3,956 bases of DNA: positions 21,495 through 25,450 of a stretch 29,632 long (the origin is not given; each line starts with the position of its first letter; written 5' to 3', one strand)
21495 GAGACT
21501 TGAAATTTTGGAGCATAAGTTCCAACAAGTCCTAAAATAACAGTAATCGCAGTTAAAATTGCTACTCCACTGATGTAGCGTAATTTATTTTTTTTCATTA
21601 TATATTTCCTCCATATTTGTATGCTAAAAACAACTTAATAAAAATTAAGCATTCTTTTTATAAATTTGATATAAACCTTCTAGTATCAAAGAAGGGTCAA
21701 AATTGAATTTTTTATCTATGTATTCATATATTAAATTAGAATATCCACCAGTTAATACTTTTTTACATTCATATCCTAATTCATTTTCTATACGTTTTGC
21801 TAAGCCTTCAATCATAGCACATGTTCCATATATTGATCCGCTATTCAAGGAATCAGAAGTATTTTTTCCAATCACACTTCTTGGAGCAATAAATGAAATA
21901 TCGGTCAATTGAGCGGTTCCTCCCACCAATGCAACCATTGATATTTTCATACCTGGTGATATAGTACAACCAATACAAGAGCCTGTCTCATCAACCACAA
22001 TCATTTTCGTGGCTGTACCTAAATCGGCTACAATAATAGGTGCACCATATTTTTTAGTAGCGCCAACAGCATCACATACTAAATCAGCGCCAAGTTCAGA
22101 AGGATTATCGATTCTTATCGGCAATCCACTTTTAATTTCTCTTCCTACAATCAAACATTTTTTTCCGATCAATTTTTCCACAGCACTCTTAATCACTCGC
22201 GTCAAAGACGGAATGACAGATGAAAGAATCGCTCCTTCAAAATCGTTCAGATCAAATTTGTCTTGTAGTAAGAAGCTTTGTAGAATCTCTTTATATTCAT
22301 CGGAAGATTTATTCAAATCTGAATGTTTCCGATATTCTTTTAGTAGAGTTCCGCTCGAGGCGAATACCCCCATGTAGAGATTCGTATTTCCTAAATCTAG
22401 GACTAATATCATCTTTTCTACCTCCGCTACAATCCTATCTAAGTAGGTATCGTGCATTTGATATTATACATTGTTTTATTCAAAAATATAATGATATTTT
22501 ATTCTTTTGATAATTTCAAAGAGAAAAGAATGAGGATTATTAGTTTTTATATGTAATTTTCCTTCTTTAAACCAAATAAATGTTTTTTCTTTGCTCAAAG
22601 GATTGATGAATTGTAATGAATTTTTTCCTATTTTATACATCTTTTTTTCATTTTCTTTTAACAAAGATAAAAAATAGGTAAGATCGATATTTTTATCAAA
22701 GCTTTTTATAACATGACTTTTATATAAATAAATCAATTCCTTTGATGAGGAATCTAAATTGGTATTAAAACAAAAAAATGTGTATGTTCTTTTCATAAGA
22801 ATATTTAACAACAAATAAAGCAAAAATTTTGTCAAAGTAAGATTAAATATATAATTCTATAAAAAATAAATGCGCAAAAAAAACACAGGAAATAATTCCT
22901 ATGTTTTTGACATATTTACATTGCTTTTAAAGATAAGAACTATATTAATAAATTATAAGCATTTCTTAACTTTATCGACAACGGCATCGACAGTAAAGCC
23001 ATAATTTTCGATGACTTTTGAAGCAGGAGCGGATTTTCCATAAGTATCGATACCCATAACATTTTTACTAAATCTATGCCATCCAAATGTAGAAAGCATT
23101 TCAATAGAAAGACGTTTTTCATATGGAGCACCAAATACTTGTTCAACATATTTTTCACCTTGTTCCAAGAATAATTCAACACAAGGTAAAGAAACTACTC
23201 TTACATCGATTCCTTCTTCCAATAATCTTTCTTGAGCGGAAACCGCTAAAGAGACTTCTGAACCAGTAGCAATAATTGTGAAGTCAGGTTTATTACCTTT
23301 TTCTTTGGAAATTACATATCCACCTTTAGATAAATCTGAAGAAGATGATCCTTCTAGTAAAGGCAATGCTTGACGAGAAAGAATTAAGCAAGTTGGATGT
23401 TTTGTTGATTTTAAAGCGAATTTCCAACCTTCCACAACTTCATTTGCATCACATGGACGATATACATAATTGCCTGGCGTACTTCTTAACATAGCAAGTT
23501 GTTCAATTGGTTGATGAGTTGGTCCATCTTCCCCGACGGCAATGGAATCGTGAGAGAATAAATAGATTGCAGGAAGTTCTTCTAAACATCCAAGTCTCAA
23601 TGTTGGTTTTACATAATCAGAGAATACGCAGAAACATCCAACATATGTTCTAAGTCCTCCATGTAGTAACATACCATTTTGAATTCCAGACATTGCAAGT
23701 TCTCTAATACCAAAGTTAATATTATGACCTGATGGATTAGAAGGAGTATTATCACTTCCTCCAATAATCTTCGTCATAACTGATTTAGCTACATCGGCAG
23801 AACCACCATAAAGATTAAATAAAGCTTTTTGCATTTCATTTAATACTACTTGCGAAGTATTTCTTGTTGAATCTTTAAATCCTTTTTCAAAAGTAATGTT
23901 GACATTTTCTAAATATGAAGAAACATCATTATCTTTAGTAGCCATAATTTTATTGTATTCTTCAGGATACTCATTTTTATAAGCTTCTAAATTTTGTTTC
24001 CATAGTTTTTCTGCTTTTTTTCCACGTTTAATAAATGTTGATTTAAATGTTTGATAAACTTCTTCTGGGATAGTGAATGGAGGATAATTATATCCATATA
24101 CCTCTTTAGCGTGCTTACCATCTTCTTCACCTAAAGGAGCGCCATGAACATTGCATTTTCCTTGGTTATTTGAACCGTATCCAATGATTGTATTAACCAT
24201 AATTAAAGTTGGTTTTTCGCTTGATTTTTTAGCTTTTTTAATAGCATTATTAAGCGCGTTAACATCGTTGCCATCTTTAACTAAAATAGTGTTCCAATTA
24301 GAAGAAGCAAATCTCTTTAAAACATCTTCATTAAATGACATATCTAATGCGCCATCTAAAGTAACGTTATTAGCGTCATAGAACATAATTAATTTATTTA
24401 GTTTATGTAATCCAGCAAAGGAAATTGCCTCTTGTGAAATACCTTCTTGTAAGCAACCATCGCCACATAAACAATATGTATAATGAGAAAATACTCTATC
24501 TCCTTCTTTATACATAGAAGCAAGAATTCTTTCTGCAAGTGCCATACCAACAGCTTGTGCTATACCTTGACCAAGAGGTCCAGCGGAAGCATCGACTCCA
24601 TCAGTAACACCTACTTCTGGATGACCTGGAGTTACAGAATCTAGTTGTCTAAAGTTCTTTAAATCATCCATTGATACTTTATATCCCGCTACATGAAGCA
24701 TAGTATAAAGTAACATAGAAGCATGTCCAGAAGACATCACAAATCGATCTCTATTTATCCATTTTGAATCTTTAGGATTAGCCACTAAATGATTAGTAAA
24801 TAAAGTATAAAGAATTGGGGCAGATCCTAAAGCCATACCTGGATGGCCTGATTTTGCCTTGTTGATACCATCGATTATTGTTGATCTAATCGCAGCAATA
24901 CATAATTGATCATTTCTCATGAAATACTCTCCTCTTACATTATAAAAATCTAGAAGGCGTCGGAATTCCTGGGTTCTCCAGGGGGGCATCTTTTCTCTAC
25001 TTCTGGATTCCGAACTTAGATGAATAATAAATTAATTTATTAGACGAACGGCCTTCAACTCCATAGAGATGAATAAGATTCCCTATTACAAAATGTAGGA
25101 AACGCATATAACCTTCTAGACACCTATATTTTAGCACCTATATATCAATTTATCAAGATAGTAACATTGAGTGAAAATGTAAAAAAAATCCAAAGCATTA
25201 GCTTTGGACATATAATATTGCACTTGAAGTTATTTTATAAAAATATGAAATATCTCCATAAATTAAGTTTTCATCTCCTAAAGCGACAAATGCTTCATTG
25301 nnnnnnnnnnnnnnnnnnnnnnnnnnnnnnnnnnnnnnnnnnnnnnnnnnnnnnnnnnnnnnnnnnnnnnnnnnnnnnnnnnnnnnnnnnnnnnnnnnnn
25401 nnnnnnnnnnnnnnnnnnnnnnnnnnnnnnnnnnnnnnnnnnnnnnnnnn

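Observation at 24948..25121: Unannotated 6S-like RNA hidden under a false tkt N-terminal extension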

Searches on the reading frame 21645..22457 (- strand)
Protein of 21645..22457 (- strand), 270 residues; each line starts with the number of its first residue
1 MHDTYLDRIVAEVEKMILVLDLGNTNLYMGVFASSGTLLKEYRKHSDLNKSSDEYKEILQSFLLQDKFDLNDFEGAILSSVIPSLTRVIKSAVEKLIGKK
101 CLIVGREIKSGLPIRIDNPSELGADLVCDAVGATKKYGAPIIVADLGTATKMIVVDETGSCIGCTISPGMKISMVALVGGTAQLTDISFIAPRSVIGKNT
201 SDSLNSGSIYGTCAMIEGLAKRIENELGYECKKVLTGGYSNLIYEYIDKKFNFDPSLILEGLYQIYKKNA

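Call 8: search_protein_families(library=ncbifam, proteins=[window:21645-22457:-])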
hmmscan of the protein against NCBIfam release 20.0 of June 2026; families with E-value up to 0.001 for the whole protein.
window:21645-22457:- (270 aa): 31 families (the best 25 are shown)
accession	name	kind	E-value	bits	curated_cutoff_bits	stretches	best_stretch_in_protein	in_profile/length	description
NF009855.0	PRK13321.1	equivalog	1.8e-66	224.1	233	1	16-269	1-254/256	type III pantothenate kinase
NF009847.0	PRK13318.1-5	equivalog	4.2e-65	219.6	381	1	16-269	1-254/256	type III pantothenate kinase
NF009848.0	PRK13318.1-6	equivalog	3e-61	207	248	1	16-269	1-254/256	type III pantothenate kinase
NF009843.0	PRK13318.1-1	equivalog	1.3e-59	201.6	426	1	16-270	1-254/259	type III pantothenate kinase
NF009844.0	PRK13318.1-2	equivalog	8e-57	192.3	331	1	16-269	1-254/259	type III pantothenate kinase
NF009846.0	PRK13318.1-4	equivalog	1.7e-54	184.9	432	1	16-269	1-253/255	type III pantothenate kinase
TIGR00671.1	baf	subfamily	1.2e-51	175.8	58.2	1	18-265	2-241/243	type III pantothenate kinase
NF009845.0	PRK13318.1-3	equivalog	3.3e-50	170.7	358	1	16-269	1-254/258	type III pantothenate kinase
NF009849.0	PRK13320.1-1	equivalog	1.9e-31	109.4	354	1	11-269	4-263/267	type III pantothenate kinase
NF009861.0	PRK13324.1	equivalog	1.5e-29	103.3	495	1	16-266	1-250/258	type III pantothenate kinase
NF009852.0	PRK13320.1-4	equivalog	1.1e-27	97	439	1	15-261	13-260/270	pantothenate kinase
NF009863.0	PRK13326.1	equivalog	1.3e-27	97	412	1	13-262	6-251/264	type III pantothenate kinase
NF009853.0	PRK13320.1-5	equivalog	4.4e-25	88.6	287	1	16-267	1-238/243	type III pantothenate kinase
NF009850.0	PRK13320.1-2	equivalog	1e-24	87.6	321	1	16-269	1-237/241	type III pantothenate kinase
NF009871.0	PRK13331.1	equivalog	7.1e-24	84.4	251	1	12-269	4-250/253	pantothenate kinase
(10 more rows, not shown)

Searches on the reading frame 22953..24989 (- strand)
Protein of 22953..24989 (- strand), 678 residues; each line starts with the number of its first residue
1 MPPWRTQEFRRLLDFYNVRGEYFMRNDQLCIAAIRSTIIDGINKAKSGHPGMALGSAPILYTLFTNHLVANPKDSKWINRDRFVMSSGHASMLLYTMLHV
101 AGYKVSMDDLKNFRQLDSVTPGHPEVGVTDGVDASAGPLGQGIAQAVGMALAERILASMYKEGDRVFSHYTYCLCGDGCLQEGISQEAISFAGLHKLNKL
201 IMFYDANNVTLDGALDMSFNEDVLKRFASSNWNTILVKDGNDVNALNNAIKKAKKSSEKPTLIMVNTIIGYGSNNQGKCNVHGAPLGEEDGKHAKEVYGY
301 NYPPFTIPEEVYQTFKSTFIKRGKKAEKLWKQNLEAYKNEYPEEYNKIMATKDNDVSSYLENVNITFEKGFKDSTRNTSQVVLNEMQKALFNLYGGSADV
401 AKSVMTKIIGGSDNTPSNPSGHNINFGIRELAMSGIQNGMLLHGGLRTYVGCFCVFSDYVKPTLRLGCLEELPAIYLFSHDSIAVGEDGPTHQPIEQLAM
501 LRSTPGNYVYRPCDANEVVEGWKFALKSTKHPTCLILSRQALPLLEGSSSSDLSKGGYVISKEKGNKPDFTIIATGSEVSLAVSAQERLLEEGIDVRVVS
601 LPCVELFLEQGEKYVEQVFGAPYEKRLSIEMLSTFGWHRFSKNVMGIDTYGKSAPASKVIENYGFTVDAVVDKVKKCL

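Call 8: search_protein_families(library=ncbifam, proteins=[window:22953-24920:-])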
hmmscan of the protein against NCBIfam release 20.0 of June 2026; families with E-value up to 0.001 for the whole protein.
window:22953-24920:- (655 aa): 11 families
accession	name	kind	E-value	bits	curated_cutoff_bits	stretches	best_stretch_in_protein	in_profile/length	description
TIGR00232.1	tktlase_bact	equivalog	2.5e-254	845.6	682.25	1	7-654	3-652/654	transketolase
NF004558.0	PRK05899.2-4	equivalog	1.5e-217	724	788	1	4-654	3-649/651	transketolase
NF004559.0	PRK05899.2-5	equivalog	8.1e-77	258.9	488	1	10-581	24-539/627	transketolase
NF004556.0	PRK05899.2-2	equivalog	2.2e-63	214.6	575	1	11-655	24-638/639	transketolase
TIGR00204.1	dxs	equivalog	7.5e-18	64.4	465.95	2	445-579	399-529/616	1-deoxy-D-xylulose-5-phosphate synthase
NF003933.0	PRK05444.2-2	equivalog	4.1e-13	48.7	395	2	5-262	27-268/606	1-deoxy-D-xylulose-5-phosphate synthase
NF008968.0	PRK12315.1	subfamily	4.6e-12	45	510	2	445-577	368-495/582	1-deoxy-D-xylulose-5-phosphate synthase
TIGR00759.1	aceE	equivalog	2.9e-09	35.5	859.9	1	32-214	108-289/885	pyruvate dehydrogenase (acetyl-transferring), homodimeric type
TIGR03181.1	PDH_E1_alph_x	equivalog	1.6e-07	30.6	411.35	1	115-240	123-241/341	pyruvate dehydrogenase (acetyl-transferring) E1 component subunit alpha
TIGR03182.1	PDH_E1_alph_y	equivalog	2.6e-07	29.9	393.85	1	116-244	112-233/315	pyruvate dehydrogenase (acetyl-transferring) E1 component subunit alpha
TIGR03186.1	AKGDH_not_PDH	exception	2.4e-05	22.8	1408.3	0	61-223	134-298/889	alpha-ketoglutarate dehydrogenase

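Call 23: find_related_loci(query=window:22953-24920:-, collection=genome_contigs, flank=1500)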
Query window:22953-24920:- (655 aa) in genome_contigs; peptide patterns used: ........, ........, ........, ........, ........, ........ (x = any residue, [..] = any of these).
323 stretches matched a pattern; 244 encode a relative of the query (tblastn E <= 1e-3); the best 80 are kept; 80 distinct loci.
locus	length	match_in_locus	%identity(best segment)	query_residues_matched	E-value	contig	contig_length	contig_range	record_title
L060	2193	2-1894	94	25-655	0e+0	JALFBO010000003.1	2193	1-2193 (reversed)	MAG: Erysipelotrichaceae bacterium isolate SUG531 k141_2151048, whole genome shotgun sequence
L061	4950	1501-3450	63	4-652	0e+0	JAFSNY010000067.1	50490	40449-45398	MAG: Bacilli bacterium isolate RGIG3315 Goat_Reticulum-5__c549194, whole genome shotgun sequence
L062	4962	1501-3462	47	2-648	0e+0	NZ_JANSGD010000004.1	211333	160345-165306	Facklamia sp. 7083-14-GEN3 NODE_4_length_211333_cov_266.390813, whole genome shotgun sequence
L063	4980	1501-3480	46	4-655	0e+0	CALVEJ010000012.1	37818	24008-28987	MAG: Candidatus Gastranaerophilales bacterium isolate BRZ_S__bin91 genome assembly, contig: BRZ_S__NODE_1994_length_3781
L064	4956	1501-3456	46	4-647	0e+0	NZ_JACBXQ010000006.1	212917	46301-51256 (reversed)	Facklamia lactis strain DSM 111018 6_212917_62.2937, whole genome shotgun sequence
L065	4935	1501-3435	43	11-651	5e-169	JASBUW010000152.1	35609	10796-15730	MAG: Parachlamydiaceae bacterium isolate BWSM_84 k141_1387353, whole genome shotgun sequence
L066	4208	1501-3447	43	2-645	7e-169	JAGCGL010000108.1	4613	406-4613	MAG: Spirochaetia bacterium isolate RGIG9769 Yak_Omasum-5__c961380, whole genome shotgun sequence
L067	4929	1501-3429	43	10-653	8e-164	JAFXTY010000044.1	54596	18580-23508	MAG: Spirochaetia bacterium isolate RGIG6743 Sheep_Rumen-3__c783490, whole genome shotgun sequence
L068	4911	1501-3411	43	10-645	7e-163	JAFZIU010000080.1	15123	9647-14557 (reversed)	MAG: Spirochaetia bacterium isolate RGIG7805 Water_buffalos_Reticulum-1__c501646, whole genome shotgun sequence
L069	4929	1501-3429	43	10-653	9e-160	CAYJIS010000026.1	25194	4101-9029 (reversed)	MAG TPA_asm: uncultured Treponemataceae bacterium isolate ERP123703_co3_159 genome assembly, contig: NODE_2193_length_25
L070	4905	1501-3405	42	10-645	6e-158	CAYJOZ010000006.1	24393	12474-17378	MAG TPA_asm: uncultured Treponemataceae bacterium isolate ERP123703_co5_262 genome assembly, contig: NODE_998_length_243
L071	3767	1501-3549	42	4-653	4e-172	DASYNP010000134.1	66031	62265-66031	MAG TPA_asm: Planctomycetaceae bacterium isolate SMAG_U4406 k141_4942515, whole genome shotgun sequence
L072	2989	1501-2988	47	2-492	2e-137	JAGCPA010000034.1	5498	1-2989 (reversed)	MAG: Spirochaetia bacterium isolate RGIG9992 Yak_Reticulum-4__c299840, whole genome shotgun sequence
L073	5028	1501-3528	38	1-655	2e-127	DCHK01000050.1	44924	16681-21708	MAG TPA_asm: Bacteroidales bacterium UBA1754 UBA1754_contig_24468, whole genome shotgun sequence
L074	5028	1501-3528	38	1-655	6e-127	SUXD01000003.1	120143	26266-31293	MAG: Bacteroidales bacterium isolate SIG115 NODE_3537_length_120143_cov_1.672360, whole genome shotgun sequence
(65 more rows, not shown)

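Call 32: list_cluster_members(proteins=[window:22953-24989:-, window:22953-24920:-])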
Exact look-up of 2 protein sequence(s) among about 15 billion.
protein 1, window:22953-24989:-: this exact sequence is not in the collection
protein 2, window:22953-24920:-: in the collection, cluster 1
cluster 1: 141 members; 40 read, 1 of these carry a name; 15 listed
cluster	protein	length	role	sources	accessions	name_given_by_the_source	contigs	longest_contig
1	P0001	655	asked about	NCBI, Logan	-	-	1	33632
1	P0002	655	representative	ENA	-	-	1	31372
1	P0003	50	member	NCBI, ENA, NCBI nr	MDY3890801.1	MAG: hypothetical protein SOZ70_06935 [Bacilli bacterium] | hypothetical protein [Bacilli bacterium]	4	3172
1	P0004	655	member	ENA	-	-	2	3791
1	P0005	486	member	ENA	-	-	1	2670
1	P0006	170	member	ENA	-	-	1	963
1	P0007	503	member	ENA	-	-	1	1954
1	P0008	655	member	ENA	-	-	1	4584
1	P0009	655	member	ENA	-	-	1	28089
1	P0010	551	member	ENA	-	-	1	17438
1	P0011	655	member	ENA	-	-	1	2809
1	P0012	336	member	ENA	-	-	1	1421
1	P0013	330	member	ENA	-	-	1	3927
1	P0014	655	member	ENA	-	-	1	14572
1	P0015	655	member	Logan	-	-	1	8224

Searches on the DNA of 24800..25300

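Call 4: search_rna_families(source=window, start=24800, end=25300, threshold=evalue, max_evalue=10, show_alignments=3)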
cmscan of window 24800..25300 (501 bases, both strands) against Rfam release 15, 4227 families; matches with E-value up to 10: 7.
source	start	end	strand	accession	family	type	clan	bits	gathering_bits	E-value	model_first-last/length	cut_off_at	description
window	24943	25125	-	RF00013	6S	Gene;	-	36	46.4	8.8e-06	1-187/187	no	6S / SsrS RNA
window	25182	25285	-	RF04315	manA-II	Cis-reg;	-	19.7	100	0.58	1-147/147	no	manA_II ncRNA motif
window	25180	25259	-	RF01456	VrrA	Gene; antisense;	-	16.5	50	2.9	1-140/140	no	Vibrio regulatory RNA of OmpA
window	24821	24944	-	RF02084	STnc130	Gene; sRNA;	-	16.4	55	8.6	1-135/135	no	Enterobacteria sRNA STnc130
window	25059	25098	+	RF00218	SNORD46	Gene; snRNA; snoRNA; CD-box;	CL00061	14.7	40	3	1-104/104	no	Small nucleolar RNA SNORD46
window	25085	25164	-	RF01295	SCARNA7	Gene; snRNA; snoRNA; scaRNA;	-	12.7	65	0.54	1-330/330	no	Small Cajal body-specific RNA 7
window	25193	25294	-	RF01295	SCARNA7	Gene; snRNA; snoRNA; scaRNA;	-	11.1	65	1.4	1-330/330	no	Small Cajal body-specific RNA 7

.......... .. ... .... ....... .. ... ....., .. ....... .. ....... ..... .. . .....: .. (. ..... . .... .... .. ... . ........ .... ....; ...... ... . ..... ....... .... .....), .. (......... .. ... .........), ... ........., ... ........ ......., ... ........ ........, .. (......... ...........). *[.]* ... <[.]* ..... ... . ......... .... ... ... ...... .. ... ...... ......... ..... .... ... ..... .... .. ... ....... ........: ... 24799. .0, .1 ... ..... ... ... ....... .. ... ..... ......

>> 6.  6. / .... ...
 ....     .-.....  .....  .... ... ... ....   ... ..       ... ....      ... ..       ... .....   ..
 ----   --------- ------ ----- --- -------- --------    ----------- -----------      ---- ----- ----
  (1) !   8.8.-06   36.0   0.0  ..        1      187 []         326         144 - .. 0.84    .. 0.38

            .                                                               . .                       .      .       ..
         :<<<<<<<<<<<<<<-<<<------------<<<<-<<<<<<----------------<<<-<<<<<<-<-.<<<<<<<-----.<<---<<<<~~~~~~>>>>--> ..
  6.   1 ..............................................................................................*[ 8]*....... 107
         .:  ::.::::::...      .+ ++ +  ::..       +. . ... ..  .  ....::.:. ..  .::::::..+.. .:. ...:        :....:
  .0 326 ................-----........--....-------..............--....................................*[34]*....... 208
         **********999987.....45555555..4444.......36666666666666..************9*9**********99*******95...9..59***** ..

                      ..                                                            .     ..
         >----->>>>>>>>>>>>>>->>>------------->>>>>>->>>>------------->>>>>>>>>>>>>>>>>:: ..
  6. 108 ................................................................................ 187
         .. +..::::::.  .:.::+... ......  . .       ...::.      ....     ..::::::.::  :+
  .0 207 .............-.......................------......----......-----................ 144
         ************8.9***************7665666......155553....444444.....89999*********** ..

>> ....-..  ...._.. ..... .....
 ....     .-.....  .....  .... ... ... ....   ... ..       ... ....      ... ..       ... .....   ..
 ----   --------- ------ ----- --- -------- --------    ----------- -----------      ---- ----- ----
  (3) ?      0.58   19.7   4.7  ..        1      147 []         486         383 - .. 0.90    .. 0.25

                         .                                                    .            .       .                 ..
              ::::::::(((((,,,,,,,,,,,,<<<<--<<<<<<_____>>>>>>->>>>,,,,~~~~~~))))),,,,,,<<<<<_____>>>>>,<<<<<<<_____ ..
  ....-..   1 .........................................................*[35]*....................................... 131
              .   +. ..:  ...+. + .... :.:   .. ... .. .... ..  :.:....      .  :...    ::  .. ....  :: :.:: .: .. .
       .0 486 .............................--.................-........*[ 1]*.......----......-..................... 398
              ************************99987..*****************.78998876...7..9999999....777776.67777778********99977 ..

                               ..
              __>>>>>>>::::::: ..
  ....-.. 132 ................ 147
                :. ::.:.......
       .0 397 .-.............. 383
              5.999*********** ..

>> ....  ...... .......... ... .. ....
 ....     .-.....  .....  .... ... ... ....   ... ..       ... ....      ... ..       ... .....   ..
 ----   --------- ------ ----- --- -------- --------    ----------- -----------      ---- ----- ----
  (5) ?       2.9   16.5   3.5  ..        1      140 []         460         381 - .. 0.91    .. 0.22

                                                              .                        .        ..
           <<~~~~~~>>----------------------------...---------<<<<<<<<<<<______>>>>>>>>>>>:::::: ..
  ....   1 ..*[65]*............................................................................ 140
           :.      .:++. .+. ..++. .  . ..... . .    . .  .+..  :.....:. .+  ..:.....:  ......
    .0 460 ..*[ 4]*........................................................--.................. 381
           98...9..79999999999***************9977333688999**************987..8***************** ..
